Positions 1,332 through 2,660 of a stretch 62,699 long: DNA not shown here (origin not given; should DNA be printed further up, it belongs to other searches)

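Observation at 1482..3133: FemAB-like transferase + M23 endopeptidase pair resembles a lysostaphin/zoocin-type bacteriolysin-immunity module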

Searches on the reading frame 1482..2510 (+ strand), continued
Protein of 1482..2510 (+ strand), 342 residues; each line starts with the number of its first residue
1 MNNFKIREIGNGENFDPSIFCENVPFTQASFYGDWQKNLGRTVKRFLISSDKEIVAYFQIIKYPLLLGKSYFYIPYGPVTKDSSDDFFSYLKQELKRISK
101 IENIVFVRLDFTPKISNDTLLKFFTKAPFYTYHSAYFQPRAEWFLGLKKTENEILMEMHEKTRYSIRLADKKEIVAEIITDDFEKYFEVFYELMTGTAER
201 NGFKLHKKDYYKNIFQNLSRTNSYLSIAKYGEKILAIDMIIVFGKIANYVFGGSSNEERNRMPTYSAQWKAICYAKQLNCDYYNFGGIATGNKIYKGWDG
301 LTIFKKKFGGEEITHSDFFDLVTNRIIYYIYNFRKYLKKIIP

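Call 38: find_encoding_contigs(protein=P0003, flank=10000, max_places=4)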
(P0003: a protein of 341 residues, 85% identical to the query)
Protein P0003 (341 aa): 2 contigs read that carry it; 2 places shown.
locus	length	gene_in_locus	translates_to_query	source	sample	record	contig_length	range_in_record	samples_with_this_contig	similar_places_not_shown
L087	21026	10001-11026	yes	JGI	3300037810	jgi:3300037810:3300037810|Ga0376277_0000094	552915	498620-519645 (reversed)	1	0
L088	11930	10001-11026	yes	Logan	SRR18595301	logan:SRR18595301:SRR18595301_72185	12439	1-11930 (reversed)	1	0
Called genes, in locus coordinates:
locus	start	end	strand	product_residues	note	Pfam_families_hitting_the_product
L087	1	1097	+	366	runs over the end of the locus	PF00959:Phage_lysozyme (weak)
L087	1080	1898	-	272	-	PF00398:RrnaAD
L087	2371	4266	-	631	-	PF00580:UvrD-helicase, PF13245:AAA_19, PF13604:AAA_30 (faint), PF01443:Viral_helicase1 (faint), PF13087:AAA_12 (faint), PF13361:UvrD_C, PF13538:UvrD_C_2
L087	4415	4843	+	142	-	-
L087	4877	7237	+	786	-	PF26449:DUF8128, PF01935:DUF87 (weak), PF02534:T4SS-DNA_transf, PF10412:TrwB_AAD_bind (faint), PF13401:AAA_22 (faint)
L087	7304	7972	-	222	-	PF01471:PG_binding_1, PF16656:Pur_ac_phosph_N (weak)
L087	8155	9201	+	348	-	PF01476:LysM (weak), PF23473:LysM3_LYK4_5 (faint), PF01476:LysM, PF01551:Peptidase_M23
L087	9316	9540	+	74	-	-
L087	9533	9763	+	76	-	PF07927:HicA_toxin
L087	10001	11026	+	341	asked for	PF02388:FemAB, PF13480:Acetyltransf_6, PF02388:FemAB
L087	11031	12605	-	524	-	PF13541:ChlI, PF00493:MCM (weak), PF01078:Mg_chelatase, PF07728:AAA_5 (faint), PF13335:Mg_chelatase_C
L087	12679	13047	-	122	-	-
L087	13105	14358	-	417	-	-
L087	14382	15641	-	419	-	-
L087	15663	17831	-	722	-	PF01138:RNase_PH, PF03725:RNase_PH_C (weak), PF01138:RNase_PH, PF00013:KH_1, PF00575:S1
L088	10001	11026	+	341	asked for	PF02388:FemAB, PF13480:Acetyltransf_6, PF02388:FemAB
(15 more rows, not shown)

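Call 39: find_encoding_contigs(protein=P0011, flank=10000, max_places=4)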
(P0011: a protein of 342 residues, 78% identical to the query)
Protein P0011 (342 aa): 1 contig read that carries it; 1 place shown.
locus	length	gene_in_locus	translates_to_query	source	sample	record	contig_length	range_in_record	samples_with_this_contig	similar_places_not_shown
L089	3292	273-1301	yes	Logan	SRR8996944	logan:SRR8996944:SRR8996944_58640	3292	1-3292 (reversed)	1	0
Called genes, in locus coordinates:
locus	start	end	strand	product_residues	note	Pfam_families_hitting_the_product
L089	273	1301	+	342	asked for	PF02388:FemAB, PF13480:Acetyltransf_6, PF02388:FemAB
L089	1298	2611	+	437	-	PF08245:Mur_ligase_M, PF02875:Mur_ligase_C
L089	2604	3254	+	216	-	PF01551:Peptidase_M23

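Call 40: find_encoding_contigs(protein=P0002, flank=10000, max_places=4)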
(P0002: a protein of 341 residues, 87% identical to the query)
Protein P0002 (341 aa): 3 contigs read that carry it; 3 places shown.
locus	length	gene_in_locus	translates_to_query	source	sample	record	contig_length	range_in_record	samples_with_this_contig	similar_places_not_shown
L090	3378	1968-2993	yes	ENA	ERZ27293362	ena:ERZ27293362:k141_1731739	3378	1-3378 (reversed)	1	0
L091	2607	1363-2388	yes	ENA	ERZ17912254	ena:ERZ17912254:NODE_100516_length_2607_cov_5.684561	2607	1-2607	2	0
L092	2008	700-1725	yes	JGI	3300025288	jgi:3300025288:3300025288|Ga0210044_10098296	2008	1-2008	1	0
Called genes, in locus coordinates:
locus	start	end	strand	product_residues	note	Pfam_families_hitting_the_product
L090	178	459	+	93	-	PF18898:DUF5654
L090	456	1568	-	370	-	PF09587:PGA_cap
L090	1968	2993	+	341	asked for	PF02388:FemAB, PF13480:Acetyltransf_6, PF02388:FemAB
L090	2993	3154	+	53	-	-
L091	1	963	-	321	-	?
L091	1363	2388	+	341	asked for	PF02388:FemAB, PF13480:Acetyltransf_6, PF02388:FemAB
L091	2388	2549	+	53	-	-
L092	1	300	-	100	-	?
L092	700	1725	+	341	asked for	PF02388:FemAB, PF13480:Acetyltransf_6, PF02388:FemAB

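Call 41: search_protein_families(library=ncbifam, proteins=[L008:9029-10339:+, L008:5253-6563:-, L008:10335-10994:+], max_evalue=0.00001)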
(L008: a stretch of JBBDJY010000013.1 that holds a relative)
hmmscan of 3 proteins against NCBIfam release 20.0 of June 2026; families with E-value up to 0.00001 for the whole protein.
L008:9029-10339:+ (437 aa): 28 families (the best 25 are shown)
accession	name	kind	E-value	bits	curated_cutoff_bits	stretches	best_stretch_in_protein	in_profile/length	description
NF001126.0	PRK00139.1-4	equivalog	1.3e-106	357.1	373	1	20-432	88-484/486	UDP-N-acetylmuramoyl-L-alanyl-D-glutamate--2,6-diaminopimelate ligase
TIGR01085.1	murE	subfamily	2.2e-105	353.3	257.3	1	22-430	71-471/472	UDP-N-acetylmuramyl-tripeptide synthetase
NF001124.0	PRK00139.1-2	equivalog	1.6e-95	320.7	476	1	19-435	95-497/500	UDP-N-acetylmuramoyl-L-alanyl-D-glutamate--2,6-diaminopimelate ligase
NF008896.0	PRK11929.1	equivalog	8.8e-87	291.9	1023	1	25-431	101-499/965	bifunctional UDP-N-acetylmuramoyl-L-alanyl-D-glutamate--2,6-diaminopimelate ligase MurE/UDP-N-acetylmuramoyl-tripeptide--D-alanyl-D-alanine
NF010628.0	PRK14022.1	equivalog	4.6e-71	240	536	1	21-415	96-465/483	UDP-N-acetylmuramoyl-L-alanyl-D-glutamate--L-lysine ligase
NF001123.0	PRK00139.1-1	equivalog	1.3e-66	225.3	586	1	22-431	94-490/493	UDP-N-acetylmuramoyl-L-alanyl-D-glutamate--2,6-diaminopimelate ligase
NF001130.0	PRK00139.2-4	equivalog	6.6e-59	200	715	1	21-432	94-513/516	UDP-N-acetylmuramoyl-L-alanyl-D-glutamate--2,6-diaminopimelate ligase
NF001129.0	PRK00139.2-3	equivalog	1.6e-48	165.5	762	1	21-427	103-512/517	UDP-N-acetylmuramoyl-L-alanyl-D-glutamate--2,6-diaminopimelate ligase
NF001127.0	PRK00139.2-1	equivalog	6.8e-44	150.4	997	1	21-428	94-508/520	UDP-N-acetylmuramoyl-L-alanyl-D-glutamate--2,6-diaminopimelate ligase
NF001131.0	PRK00139.2-5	equivalog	1.5e-39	136.2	1000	1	20-415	93-467/483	UDP-N-acetylmuramoyl-L-alanyl-D-glutamate--2,6-diaminopimelate ligase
TIGR02068.2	cya_phycin_syn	equivalog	3.1e-28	98.3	850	1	32-412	475-856/862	cyanophycin synthetase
TIGR01082.1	murC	equivalog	2.9e-26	92.5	335.1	1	129-407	169-440/449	UDP-N-acetylmuramate--L-alanine ligase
NF053645.1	pMurC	equivalog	9.1e-26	90.6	560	1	204-407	283-485/492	pseudomurein biosynthesis peptide ligase pMurC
NF053646.1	pMurD1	equivalog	4.6e-25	88.2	610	1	127-410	184-446/465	pseudomurein biosynthesis peptide ligase pMurD1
NF010623.0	PRK14016.1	subfamily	1.6e-24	86.1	877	1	34-412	478-858/871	cyanophycin synthetase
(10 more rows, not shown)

L008:5253-6563:- (436 aa): 26 families (the best 25 are shown)
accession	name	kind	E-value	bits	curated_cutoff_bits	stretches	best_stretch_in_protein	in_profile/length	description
TIGR01085.1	murE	subfamily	7.6e-91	305.4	257.3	1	23-418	70-470/472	UDP-N-acetylmuramyl-tripeptide synthetase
NF001126.0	PRK00139.1-4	equivalog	4e-90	302.7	373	1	23-420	89-483/486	UDP-N-acetylmuramoyl-L-alanyl-D-glutamate--2,6-diaminopimelate ligase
NF008896.0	PRK11929.1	equivalog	4.8e-80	269.6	1023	1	23-426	97-505/965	bifunctional UDP-N-acetylmuramoyl-L-alanyl-D-glutamate--2,6-diaminopimelate ligase MurE/UDP-N-acetylmuramoyl-tripeptide--D-alanyl-D-alanine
NF001124.0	PRK00139.1-2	equivalog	1.4e-75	255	476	1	25-425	99-498/500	UDP-N-acetylmuramoyl-L-alanyl-D-glutamate--2,6-diaminopimelate ligase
NF010628.0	PRK14022.1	equivalog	1e-62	212.4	536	1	26-402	99-464/483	UDP-N-acetylmuramoyl-L-alanyl-D-glutamate--L-lysine ligase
NF001123.0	PRK00139.1-1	equivalog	6e-61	206.6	586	1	22-417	91-487/493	UDP-N-acetylmuramoyl-L-alanyl-D-glutamate--2,6-diaminopimelate ligase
NF001130.0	PRK00139.2-4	equivalog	8e-44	150.2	715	2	221-417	318-509/516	UDP-N-acetylmuramoyl-L-alanyl-D-glutamate--2,6-diaminopimelate ligase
NF001129.0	PRK00139.2-3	equivalog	7e-39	133.7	762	1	23-400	103-496/517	UDP-N-acetylmuramoyl-L-alanyl-D-glutamate--2,6-diaminopimelate ligase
NF001131.0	PRK00139.2-5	equivalog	7.3e-33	114.1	1000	1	22-410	93-473/483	UDP-N-acetylmuramoyl-L-alanyl-D-glutamate--2,6-diaminopimelate ligase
NF001127.0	PRK00139.2-1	equivalog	8.3e-33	113.8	997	2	223-425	320-516/520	UDP-N-acetylmuramoyl-L-alanyl-D-glutamate--2,6-diaminopimelate ligase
TIGR01087.1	murD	equivalog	4.4e-21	75.5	211.95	1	103-269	146-313/441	UDP-N-acetylmuramoyl-L-alanine--D-glutamate ligase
TIGR02068.2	cya_phycin_syn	equivalog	5.9e-21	74.2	850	1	227-382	682-840/862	cyanophycin synthetase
NF053646.1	pMurD1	equivalog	2.5e-20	72.6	610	1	37-392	108-440/465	pseudomurein biosynthesis peptide ligase pMurD1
NF053645.1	pMurC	equivalog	9.6e-20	70.7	560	2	207-301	298-386/492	pseudomurein biosynthesis peptide ligase pMurC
NF053647.1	pMurD2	equivalog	1.1e-19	70.7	550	1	100-395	145-395/405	pseudomurein biosynthesis peptide ligase pMurD2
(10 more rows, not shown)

L008:10335-10994:+ (220 aa): 1 family
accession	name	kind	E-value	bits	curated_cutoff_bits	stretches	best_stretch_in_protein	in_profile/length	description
NF004799.0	PRK06148.1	subfamily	9.5e-06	23.8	1128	1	117-211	467-563/1015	hypothetical protein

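Call 64: search_dna_similar(query=window:1482-2507:+, collection=plasmids, mode=protein, max_evalue=0.001, max_rows=12)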
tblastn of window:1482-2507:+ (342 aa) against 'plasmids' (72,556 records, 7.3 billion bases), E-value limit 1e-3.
Records with a match: 28; places in all: 30; records where one place covers at least 80% of the query: 17.
Best place of each record, by identity: <60% 28.
By first word of the organism name: Streptomyces 19; Embleya 2; Arthrobacter 1; Enterococcus 1; Methylobacterium 1; Parabacteroides 1; Staphylococcus 1; Haematospirillum 1; Bacillus 1.
By predicted mobility (MOB-suite, as given by PLSDB): non-mobilizable 21; mobilizable 6; conjugative 1.
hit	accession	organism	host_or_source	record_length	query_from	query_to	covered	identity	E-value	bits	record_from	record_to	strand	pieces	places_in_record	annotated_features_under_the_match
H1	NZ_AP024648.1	Arthrobacter sp. StoSoilB13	-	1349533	26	338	92%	25.5%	1e-14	82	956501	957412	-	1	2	record has no annotation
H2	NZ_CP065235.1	Streptomyces clavuligerus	cell culture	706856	17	328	91%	23.1%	2e-9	67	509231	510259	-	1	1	peptidoglycan bridge formation glycyltransferase FemA/FemB family ...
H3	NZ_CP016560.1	Streptomyces clavuligerus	-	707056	17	328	91%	23.1%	2e-9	67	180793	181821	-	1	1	peptidoglycan bridge formation glycyltransferase FemA/FemB family ...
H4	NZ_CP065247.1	Streptomyces clavuligerus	cell culture,lab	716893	17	328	91%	23.1%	2e-9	67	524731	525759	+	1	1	peptidoglycan bridge formation glycyltransferase FemA/FemB family ...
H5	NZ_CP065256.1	Streptomyces clavuligerus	cell culture,lab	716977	17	328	91%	23.1%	2e-9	67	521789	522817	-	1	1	peptidoglycan bridge formation glycyltransferase FemA/FemB family ...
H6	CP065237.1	Streptomyces clavuligerus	cell culture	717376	17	328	91%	23.1%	2e-9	67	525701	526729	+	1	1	peptidoglycan bridge formation glycyltransferase FemA/FemB family ...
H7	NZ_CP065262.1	Streptomyces clavuligerus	cell culture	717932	17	328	91%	23.1%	2e-9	67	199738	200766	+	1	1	peptidoglycan bridge formation glycyltransferase FemA/FemB family ...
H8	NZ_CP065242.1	Streptomyces clavuligerus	cell culture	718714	17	328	91%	23.1%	2e-9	67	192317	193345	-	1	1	peptidoglycan bridge formation glycyltransferase FemA/FemB family ...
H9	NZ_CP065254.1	Streptomyces clavuligerus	cell culture,lab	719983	17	328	91%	23.1%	2e-9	67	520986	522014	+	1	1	peptidoglycan bridge formation glycyltransferase FemA/FemB family ...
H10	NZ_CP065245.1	Streptomyces clavuligerus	cell culture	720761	17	328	91%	23.1%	2e-9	67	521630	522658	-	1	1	peptidoglycan bridge formation glycyltransferase FemA/FemB family ...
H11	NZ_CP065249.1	Streptomyces clavuligerus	cell culture,lab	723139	17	328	91%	23.1%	2e-9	67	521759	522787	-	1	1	peptidoglycan bridge formation glycyltransferase FemA/FemB family ...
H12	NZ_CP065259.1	Streptomyces clavuligerus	cell culture,lab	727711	17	328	91%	23.1%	2e-9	67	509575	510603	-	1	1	peptidoglycan bridge formation glycyltransferase FemA/FemB family ...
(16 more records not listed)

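Call 85: search_dna_similar(query=window:1482-2507:+, collection=plasmids, mode=protein, max_evalue=0.001, max_rows=30, rows=spread)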
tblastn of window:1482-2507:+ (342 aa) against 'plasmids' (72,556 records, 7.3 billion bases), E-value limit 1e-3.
Records with a match: 28; places in all: 30; records where one place covers at least 80% of the query: 17.
Best place of each record, by identity: <60% 28.
By first word of the organism name: Streptomyces 19; Embleya 2; Arthrobacter 1; Enterococcus 1; Methylobacterium 1; Parabacteroides 1; Staphylococcus 1; Haematospirillum 1; Bacillus 1.
By predicted mobility (MOB-suite, as given by PLSDB): non-mobilizable 21; mobilizable 6; conjugative 1.
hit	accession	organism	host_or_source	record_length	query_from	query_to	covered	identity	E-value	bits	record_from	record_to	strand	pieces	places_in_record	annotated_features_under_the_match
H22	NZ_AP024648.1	Arthrobacter sp. StoSoilB13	-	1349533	26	338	92%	25.5%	1e-14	82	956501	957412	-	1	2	record has no annotation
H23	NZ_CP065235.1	Streptomyces clavuligerus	cell culture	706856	17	328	91%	23.1%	2e-9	67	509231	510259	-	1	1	peptidoglycan bridge formation glycyltransferase FemA/FemB family ...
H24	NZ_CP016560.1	Streptomyces clavuligerus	-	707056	17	328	91%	23.1%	2e-9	67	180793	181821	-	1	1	peptidoglycan bridge formation glycyltransferase FemA/FemB family ...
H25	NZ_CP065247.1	Streptomyces clavuligerus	cell culture,lab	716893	17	328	91%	23.1%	2e-9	67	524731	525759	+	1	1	peptidoglycan bridge formation glycyltransferase FemA/FemB family ...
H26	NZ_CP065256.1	Streptomyces clavuligerus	cell culture,lab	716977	17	328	91%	23.1%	2e-9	67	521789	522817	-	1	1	peptidoglycan bridge formation glycyltransferase FemA/FemB family ...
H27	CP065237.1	Streptomyces clavuligerus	cell culture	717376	17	328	91%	23.1%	2e-9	67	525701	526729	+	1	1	peptidoglycan bridge formation glycyltransferase FemA/FemB family ...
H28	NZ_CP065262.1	Streptomyces clavuligerus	cell culture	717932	17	328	91%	23.1%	2e-9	67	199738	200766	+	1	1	peptidoglycan bridge formation glycyltransferase FemA/FemB family ...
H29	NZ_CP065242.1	Streptomyces clavuligerus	cell culture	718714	17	328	91%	23.1%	2e-9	67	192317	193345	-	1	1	peptidoglycan bridge formation glycyltransferase FemA/FemB family ...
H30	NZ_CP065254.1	Streptomyces clavuligerus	cell culture,lab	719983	17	328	91%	23.1%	2e-9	67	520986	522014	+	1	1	peptidoglycan bridge formation glycyltransferase FemA/FemB family ...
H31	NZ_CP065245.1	Streptomyces clavuligerus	cell culture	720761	17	328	91%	23.1%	2e-9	67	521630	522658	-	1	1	peptidoglycan bridge formation glycyltransferase FemA/FemB family ...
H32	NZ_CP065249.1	Streptomyces clavuligerus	cell culture,lab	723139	17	328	91%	23.1%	2e-9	67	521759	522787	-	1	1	peptidoglycan bridge formation glycyltransferase FemA/FemB family ...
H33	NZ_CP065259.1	Streptomyces clavuligerus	cell culture,lab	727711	17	328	91%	23.1%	2e-9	67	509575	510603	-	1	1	peptidoglycan bridge formation glycyltransferase FemA/FemB family ...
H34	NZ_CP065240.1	Streptomyces clavuligerus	cell culture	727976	17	328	91%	23.1%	2e-9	67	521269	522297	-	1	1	peptidoglycan bridge formation glycyltransferase FemA/FemB family ...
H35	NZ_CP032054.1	Streptomyces clavuligerus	cell culture,soil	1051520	17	328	91%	23.1%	2e-9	67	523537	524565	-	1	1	none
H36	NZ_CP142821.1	Enterococcus faecalis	Pig,Single cell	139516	20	340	94%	22.0%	6e-8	62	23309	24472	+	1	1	aminoacyltransferase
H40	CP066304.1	Staphylococcus epidermidis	Homo sapiens,bacterial cell culture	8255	24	228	60%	25.0%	1e-3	49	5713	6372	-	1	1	aminoacyltransferase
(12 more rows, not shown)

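Call 87: get_annotated_region(hit=H40, flank=5000)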
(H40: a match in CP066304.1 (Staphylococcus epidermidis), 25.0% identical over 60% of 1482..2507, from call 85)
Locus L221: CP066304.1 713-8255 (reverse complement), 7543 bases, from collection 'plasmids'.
description: Staphylococcus epidermidis strain SE48 plasmid pSE48_1, complete sequence
organism: Staphylococcus epidermidis (NCBI taxid 1282)
taxonomy: Bacteria; Bacillota; Bacilli; Bacillales; Staphylococcaceae; Staphylococcus; Staphylococcus epidermidis
host: -; source: Homo sapiens,bacterial cell culture; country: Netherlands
typing (MOB-suite, as given by PLSDB): mobilizable; replicon rep_cluster_1442; relaxase MOBP
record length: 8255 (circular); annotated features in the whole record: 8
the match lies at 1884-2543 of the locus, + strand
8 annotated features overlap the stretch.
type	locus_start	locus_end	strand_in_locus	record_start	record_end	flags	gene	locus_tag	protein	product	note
CDS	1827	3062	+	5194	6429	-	-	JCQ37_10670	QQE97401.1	aminoacyltransferase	-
CDS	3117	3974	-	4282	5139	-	-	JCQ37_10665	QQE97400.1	RepB family plasmid replication initiator protein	-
CDS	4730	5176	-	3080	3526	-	-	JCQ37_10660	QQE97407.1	DUF334 domain-containing protein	-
CDS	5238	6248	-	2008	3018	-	-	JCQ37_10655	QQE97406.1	relaxase/mobilization nuclease domain-containing protein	-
CDS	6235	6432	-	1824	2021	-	-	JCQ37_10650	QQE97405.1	hypothetical protein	-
CDS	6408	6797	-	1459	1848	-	mobC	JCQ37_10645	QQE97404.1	plasmid mobilization relaxosome protein MobC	-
CDS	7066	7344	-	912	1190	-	-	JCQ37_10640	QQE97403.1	hypothetical protein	-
CDS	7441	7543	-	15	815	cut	-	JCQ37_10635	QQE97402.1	ABC transporter permease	-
